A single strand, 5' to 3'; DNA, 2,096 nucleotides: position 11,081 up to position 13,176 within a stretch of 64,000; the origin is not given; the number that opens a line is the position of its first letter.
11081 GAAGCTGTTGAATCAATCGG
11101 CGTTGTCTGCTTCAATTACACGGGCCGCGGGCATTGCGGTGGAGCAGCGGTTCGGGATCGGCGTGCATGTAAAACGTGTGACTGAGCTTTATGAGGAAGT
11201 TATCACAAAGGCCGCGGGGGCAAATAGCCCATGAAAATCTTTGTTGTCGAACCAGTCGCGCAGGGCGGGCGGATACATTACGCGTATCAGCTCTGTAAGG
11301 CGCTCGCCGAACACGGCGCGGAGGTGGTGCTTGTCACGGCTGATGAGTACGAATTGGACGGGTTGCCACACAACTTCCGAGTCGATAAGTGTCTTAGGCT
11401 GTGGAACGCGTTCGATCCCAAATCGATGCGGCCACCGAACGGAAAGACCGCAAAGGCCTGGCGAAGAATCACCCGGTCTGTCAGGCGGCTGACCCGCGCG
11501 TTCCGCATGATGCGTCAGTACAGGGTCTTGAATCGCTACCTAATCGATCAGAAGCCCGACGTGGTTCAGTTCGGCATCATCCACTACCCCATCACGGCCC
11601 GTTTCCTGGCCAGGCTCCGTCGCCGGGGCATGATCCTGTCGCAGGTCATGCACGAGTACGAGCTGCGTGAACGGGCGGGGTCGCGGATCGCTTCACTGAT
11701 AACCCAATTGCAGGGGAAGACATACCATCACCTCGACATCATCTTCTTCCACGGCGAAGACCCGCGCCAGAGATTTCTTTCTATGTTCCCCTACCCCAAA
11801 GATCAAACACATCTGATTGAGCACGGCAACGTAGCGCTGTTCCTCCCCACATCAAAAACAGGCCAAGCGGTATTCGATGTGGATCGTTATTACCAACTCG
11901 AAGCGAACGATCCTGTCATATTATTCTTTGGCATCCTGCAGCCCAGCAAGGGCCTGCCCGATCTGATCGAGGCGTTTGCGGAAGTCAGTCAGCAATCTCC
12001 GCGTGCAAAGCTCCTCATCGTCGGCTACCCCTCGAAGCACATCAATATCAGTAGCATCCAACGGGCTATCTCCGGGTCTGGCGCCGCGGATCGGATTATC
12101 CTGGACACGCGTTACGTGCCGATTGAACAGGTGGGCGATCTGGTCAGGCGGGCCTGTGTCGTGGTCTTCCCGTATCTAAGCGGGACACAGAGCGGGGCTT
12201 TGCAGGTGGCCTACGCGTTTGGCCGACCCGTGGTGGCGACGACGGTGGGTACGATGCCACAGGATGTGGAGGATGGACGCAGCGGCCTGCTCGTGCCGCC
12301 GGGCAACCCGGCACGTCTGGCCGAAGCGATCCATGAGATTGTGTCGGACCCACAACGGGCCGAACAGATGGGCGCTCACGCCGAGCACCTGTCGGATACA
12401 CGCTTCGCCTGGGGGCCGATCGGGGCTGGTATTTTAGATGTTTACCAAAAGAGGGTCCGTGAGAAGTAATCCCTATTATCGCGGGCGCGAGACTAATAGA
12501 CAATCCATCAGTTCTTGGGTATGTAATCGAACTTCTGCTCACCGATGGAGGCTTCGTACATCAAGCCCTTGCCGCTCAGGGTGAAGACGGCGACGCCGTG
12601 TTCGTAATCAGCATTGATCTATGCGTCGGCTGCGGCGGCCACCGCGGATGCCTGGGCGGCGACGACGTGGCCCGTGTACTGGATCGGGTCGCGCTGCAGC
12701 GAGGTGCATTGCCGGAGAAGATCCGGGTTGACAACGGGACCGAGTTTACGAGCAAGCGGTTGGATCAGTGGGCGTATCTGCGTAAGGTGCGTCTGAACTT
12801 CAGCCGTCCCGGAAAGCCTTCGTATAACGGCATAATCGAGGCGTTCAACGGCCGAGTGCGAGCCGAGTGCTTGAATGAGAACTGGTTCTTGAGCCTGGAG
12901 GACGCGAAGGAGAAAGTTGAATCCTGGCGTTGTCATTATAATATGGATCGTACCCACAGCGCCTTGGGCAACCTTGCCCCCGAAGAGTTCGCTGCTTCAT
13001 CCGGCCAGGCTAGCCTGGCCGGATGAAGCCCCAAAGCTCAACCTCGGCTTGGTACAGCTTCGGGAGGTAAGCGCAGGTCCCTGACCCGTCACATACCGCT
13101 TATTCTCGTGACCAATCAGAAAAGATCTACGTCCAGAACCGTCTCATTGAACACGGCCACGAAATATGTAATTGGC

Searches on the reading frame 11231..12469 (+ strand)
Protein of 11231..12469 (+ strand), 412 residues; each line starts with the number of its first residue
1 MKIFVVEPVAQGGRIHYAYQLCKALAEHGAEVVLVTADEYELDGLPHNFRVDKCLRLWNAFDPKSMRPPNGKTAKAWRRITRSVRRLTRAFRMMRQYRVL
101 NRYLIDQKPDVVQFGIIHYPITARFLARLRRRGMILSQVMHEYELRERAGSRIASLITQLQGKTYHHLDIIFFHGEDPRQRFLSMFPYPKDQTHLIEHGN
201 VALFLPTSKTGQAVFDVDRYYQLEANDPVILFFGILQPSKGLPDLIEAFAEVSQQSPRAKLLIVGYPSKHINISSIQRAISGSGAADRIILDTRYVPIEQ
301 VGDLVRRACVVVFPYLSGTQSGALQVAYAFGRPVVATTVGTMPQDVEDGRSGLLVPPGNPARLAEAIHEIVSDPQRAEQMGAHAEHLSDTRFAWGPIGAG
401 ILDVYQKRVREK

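Call 28: search_protein_families(library=pfam, proteins=[window:11231-12469:+], max_evalue=0.01)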
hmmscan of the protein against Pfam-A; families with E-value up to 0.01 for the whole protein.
window:11231-12469:+ (412 aa): 5 families
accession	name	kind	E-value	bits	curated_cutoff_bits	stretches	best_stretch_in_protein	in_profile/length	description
PF13692.12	Glyco_trans_1_4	-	6.5e-26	91.7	27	1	228-373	2-142/142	Glycosyl transferases group 1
PF00534.26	Glycos_transf_1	-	1.6e-20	73.8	26.4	1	224-385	12-170/172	Glycosyl transferases group 1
PF13579.12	Glyco_trans_4_4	-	9.1e-10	39.5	29.7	1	13-196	2-155/158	Glycosyl transferase 4-like domain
PF13439.12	Glyco_transf_4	-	4.5e-08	33.7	28.5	1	17-199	7-165/170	Glycosyltransferase Family 4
PF20706.3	GT4-conflict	-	0.00029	20.4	26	0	224-394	194-378/385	Family 4 Glycosyltransferase in conflict systems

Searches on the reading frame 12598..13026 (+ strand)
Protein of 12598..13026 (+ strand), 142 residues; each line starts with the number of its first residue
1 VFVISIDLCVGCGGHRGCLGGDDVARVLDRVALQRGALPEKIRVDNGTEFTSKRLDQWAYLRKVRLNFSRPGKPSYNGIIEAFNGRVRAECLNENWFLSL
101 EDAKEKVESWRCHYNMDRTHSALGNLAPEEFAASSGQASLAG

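Call 3: search_protein_families(library=pfam, proteins=[window:12598-13026:+], max_evalue=0.01)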
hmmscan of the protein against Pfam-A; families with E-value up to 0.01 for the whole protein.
window:12598-13026:+ (142 aa): 3 families
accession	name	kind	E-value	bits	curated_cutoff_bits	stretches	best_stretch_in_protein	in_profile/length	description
PF13683.12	rve_3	-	1.5e-23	82.8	26.5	1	63-128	2-67/67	Integrase core domain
PF00665.32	rve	-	3.8e-09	37.2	32.6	1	22-74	49-102/102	Integrase core domain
PF13333.12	rve_2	-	7.2e-06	26.5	22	1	81-132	1-52/56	Integrase core domain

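Call 4: search_protein_families(library=ncbifam, proteins=[window:12598-13026:+], max_evalue=0.01)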
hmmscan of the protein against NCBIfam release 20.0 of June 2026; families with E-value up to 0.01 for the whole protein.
window:12598-13026:+ (142 aa): 3 families
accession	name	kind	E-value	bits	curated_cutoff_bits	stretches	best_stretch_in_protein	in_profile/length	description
NF033516.0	transpos_IS3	equivalog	1.6e-29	103.3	160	1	21-131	257-368/369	IS3 family transposase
NF033577.2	transpos_IS481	equivalog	8.7e-23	81.2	224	1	22-129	172-281/284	IS481 family transposase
NF033546.1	transpos_IS21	equivalog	9.2e-07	28.7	160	1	54-132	204-283/294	IS21 family transposase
